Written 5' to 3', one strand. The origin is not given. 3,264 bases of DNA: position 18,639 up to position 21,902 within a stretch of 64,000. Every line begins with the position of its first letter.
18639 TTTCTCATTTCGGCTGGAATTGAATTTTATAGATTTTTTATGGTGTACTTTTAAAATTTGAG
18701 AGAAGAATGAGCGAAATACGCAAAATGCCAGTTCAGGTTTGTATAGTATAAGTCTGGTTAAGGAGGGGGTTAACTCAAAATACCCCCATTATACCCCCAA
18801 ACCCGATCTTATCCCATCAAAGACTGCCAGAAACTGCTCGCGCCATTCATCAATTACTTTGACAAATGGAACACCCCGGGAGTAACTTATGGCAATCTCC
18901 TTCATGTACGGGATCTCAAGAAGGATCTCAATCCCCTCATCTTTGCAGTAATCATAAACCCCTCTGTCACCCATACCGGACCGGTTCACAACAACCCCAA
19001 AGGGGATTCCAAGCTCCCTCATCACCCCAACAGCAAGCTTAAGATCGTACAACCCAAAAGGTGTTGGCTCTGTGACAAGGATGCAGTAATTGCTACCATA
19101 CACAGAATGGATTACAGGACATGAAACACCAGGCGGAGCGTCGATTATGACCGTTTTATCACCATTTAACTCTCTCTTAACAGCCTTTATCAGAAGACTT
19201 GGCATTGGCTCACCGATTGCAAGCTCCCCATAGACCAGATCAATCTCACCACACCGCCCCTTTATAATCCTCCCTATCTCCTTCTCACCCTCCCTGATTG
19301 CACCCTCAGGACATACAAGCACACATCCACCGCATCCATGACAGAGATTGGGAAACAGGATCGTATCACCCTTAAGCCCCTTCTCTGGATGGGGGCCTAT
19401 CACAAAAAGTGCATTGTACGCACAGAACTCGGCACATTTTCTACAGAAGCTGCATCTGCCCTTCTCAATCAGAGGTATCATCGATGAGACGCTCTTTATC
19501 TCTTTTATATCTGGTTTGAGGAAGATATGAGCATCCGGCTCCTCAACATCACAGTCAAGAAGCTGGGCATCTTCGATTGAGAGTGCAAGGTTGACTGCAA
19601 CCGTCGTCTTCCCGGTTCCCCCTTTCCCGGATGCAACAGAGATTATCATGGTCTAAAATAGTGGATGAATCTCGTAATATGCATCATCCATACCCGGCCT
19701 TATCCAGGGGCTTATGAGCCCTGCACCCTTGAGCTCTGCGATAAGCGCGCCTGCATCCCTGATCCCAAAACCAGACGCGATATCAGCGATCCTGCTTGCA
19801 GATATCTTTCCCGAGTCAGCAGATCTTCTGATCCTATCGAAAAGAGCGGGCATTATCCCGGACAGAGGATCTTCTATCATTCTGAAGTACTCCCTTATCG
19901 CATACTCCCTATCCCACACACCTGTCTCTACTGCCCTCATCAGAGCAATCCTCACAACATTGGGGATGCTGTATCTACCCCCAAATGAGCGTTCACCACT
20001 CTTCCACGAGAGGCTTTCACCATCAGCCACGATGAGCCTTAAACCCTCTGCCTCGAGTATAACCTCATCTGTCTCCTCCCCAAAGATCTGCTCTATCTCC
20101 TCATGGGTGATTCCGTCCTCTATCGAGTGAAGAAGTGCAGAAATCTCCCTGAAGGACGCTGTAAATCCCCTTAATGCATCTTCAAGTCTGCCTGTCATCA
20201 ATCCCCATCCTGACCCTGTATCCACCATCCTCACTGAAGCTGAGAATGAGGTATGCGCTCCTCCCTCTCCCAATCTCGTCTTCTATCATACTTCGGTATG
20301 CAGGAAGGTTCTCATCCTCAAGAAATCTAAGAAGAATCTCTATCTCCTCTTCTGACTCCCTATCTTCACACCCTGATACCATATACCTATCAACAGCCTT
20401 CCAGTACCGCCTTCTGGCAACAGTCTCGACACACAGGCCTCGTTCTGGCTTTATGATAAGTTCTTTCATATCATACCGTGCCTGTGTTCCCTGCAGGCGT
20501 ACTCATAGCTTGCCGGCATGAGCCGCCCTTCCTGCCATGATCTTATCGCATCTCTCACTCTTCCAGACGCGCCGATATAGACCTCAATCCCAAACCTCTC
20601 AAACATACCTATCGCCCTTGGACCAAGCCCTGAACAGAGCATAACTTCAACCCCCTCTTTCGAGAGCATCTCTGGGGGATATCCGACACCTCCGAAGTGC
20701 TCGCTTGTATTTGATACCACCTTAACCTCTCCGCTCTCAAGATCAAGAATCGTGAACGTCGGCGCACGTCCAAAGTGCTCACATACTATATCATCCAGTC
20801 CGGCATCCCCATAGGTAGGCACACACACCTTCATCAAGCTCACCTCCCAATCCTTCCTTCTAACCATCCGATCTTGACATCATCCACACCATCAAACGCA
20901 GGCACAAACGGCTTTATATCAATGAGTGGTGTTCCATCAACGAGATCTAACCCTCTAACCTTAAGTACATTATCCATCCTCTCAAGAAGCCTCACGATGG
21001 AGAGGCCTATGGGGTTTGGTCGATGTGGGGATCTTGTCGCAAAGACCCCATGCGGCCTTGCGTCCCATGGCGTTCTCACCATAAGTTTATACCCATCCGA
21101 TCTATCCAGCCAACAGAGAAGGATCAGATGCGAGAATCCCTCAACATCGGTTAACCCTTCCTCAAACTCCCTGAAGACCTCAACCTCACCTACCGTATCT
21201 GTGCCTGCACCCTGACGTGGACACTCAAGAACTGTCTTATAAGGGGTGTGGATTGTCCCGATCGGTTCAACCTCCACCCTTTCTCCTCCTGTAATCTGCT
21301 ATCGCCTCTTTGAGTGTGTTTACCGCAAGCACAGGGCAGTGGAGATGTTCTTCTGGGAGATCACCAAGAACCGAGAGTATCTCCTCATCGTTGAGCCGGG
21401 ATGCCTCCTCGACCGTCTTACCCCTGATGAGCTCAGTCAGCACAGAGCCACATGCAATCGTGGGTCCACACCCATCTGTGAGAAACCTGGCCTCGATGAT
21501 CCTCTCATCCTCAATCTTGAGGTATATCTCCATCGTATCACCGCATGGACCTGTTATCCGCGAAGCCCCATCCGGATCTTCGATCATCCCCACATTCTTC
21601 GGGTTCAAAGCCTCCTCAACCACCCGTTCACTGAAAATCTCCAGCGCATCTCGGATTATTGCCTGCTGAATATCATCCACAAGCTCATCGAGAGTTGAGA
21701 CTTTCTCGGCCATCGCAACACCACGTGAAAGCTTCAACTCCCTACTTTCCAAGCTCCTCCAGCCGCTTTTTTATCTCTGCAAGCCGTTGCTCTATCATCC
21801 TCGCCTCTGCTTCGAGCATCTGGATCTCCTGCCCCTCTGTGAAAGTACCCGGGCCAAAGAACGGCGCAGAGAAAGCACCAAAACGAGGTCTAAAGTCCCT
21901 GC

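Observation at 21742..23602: Tandem family of small proteins with shared coiled-coil tail, maintained by near-identical DNA repeats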

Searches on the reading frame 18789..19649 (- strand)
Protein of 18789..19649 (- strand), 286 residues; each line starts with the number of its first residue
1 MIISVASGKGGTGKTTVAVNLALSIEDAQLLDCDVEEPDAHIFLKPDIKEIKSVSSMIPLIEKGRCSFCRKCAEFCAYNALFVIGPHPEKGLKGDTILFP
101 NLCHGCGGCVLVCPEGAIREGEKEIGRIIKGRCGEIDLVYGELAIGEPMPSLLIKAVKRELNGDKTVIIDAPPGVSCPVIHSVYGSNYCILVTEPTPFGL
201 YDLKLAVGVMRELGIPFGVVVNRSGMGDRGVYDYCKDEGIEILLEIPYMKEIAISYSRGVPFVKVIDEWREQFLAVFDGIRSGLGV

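Call 4: search_protein_families(library=pfam, proteins=[window:18789-19649:-], max_evalue=0.1)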
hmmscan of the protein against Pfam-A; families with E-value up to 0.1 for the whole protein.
window:18789-19649:- (286 aa): 18 families
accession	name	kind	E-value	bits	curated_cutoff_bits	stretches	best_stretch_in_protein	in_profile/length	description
PF01656.29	CbiA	-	3.8e-13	49.9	25.4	1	3-261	1-124/125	CobQ/CobB/MinD/ParA nucleotide binding domain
PF10609.15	ParA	-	5.1e-13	49.4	27.1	2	2-61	5-69/246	NUBPL iron-transfer P-loop NTPase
PF00037.32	Fer4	-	1.2e-09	38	21.1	2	99-119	4-24/24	4Fe-4S binding domain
PF13614.12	AAA_31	-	1.2e-08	35.6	27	1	2-29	3-32/177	AAA domain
PF12837.12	Fer4_6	-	7.3e-08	32.4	25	1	100-118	6-24/24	4Fe-4S binding domain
PF12838.12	Fer4_7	-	8.5e-08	33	27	1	65-117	1-52/52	4Fe-4S dicluster domain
PF13237.11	Fer4_10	-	1.1e-06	28.9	25.5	1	100-133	6-42/53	4Fe-4S dicluster domain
PF13187.11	Fer4_9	-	1.5e-06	28.5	27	1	65-118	1-52/52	4Fe-4S dicluster domain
PF14697.11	Fer4_21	-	2.3e-06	28.1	35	1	61-118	3-57/59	4Fe-4S dicluster domain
PF13484.11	Fer4_16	-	1.9e-05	25.8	30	1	103-123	2-22/66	4Fe-4S double cluster binding domain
PF13183.11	Fer4_8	-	0.00042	21.2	27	1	101-116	52-67/68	4Fe-4S dicluster domain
PF12797.12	Fer4_2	-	0.0049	17.2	24.5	0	100-115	7-22/22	4Fe-4S binding domain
PF25160.1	LdpA_Fe-S-bd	-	0.0072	16.5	27.6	1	70-120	7-45/49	LdpA Fe-S cluster-binding domain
PF12800.12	Fer4_4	-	0.0087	16.8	24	1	100-116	1-17/17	4Fe-4S binding domain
PF13481.12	AAA_25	-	0.023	14.7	27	1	4-25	36-57/195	AAA domain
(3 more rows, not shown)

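Call 20: search_protein_families(library=ncbifam, proteins=[window:18789-19649:-], max_evalue=0.01)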
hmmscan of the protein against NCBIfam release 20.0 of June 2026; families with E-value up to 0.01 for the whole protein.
window:18789-19649:- (286 aa): 48 families (the best 25 are shown)
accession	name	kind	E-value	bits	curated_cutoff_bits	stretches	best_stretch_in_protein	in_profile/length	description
TIGR01969.1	minD_arch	subfamily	4.9e-14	52.1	201.75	2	1-26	1-26/251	cell division ATPase MinD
NF041136.1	MrpORP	equivalog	1.2e-10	41.3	450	1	3-52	8-61/365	iron-sulfur cluster carrier protein MrpORP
NF041546.1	ParA_partition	equivalog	1.7e-09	37.5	180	1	2-34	1-37/203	ParA family partition ATPase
TIGR01968.1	minD_bact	equivalog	2.2e-08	33.8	212.9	1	2-26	3-27/261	septum site-determining protein MinD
NF045874.1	Vhu_polyferre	exception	9e-08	31.2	600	1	54-129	147-224/381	F420-non-reducing hydrogenase associated-polyferredoxin VhuB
TIGR02512.1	FeFe_hydrog_A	subfamily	4.1e-07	29.2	405.95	1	62-131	5-79/375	[FeFe] hydrogenase, group A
TIGR02700.1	flavo_MJ0208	hypoth_equivalog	6.5e-07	28.8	251.35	1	47-123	131-200/234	dihydromethanopterin reductase (acceptor)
TIGR02179.1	PorD_KorD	subfamily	2.1e-06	27.7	60.05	1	56-120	17-74/78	2-oxoacid:acceptor oxidoreductase, delta subunit, pyruvate/2-ketoisovalerate family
NF041891.1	hdrA_Methbact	equivalog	4.8e-06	25.1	1300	1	54-119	562-619/762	ferredoxin:CoB-CoM heterodisulfide reductase subunit HdrA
NF042909.1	FMH_DH_FwdF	exception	5.4e-06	25.8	375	1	61-119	254-312/336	tungsten-dependent formylmethanofuran dehydrogenase subunit FwdF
NF040770.1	hetero_SS_HdrA2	exception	6.2e-06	24.6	1100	1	54-121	567-626/777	CoB-CoM heterodisulfide reductase HdrA2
NF043069.1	T4HPD_activ_SAM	equivalog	6.9e-06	25.6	425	0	52-86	68-102/299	trans-4-hydroxy-L-proline dehydratase activase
NF008669.0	PRK11670.1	equivalog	9.1e-06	24.8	348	1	2-38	109-149/369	iron-sulfur cluster carrier protein ApbC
NF004541.0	PRK05888.2-2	equivalog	1.5e-05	24.9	217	0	48-82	78-112/168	NADH-quinone oxidoreductase subunit NuoI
NF004914.0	PRK06273.1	equivalog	1.7e-05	24.7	163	0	95-120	45-70/167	ferredoxin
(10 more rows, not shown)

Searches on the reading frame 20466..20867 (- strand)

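Call 4: search_protein_families(library=pfam, proteins=[window:20466-20867:-], max_evalue=0.1)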
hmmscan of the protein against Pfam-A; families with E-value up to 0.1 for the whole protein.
window:20466-20867:- (133 aa): 1 family
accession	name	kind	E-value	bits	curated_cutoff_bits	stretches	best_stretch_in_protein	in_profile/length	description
PF02579.22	Nitro_FeMo-Co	-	2.4e-22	79.5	26.3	1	25-112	2-93/94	Dinitrogenase iron-molybdenum cofactor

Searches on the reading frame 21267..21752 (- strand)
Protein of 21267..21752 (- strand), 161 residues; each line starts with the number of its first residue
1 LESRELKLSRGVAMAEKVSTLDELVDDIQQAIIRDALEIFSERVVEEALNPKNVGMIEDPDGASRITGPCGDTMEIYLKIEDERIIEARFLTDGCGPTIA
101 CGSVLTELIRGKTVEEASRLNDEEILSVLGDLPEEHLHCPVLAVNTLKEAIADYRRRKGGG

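Call 4: search_protein_families(library=pfam, proteins=[window:21267-21752:-], max_evalue=0.1)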
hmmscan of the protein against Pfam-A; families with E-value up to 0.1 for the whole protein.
window:21267-21752:- (161 aa): 1 family
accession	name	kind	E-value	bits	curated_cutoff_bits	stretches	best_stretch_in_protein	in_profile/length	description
PF01592.21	NifU_N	-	6e-34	117.4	22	1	41-158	3-124/127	NifU-like N terminal domain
